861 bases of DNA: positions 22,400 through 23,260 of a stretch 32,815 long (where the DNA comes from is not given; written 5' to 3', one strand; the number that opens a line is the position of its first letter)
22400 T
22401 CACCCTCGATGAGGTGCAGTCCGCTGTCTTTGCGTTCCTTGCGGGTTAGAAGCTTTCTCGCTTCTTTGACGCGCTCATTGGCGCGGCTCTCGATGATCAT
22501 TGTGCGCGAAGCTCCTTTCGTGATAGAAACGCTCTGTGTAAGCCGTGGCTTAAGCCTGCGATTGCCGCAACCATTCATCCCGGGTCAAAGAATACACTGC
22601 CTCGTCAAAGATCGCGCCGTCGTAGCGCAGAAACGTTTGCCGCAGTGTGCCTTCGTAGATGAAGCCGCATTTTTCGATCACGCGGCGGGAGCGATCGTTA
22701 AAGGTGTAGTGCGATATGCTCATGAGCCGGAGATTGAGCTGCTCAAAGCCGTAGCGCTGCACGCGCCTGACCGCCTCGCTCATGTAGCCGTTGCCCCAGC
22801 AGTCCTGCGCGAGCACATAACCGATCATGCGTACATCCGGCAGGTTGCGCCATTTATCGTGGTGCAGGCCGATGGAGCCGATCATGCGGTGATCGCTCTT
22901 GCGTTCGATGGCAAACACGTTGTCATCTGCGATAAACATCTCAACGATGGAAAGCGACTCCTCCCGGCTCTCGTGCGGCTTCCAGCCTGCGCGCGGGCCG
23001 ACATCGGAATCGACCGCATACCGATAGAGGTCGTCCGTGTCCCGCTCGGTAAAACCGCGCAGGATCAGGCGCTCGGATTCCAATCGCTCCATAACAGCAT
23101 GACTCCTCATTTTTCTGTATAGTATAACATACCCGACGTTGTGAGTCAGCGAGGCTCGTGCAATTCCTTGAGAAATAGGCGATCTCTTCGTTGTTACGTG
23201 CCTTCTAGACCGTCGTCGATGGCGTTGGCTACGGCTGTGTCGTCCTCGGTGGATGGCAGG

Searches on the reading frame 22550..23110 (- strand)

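Call 37: search_protein_families(library=pfam, proteins=[window:22550-23110:-], max_evalue=0.001)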
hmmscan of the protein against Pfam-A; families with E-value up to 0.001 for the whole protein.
window:22550-23110:- (186 aa): 2 families
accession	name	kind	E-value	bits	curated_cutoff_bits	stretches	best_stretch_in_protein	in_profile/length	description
PF13302.13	Acetyltransf_3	-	5.9e-28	98.7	25.4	1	14-150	1-137/138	Acetyltransferase (GNAT) domain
PF00583.31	Acetyltransf_1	-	1.6e-09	38.5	20.7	1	48-150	21-116/116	Acetyltransferase (GNAT) family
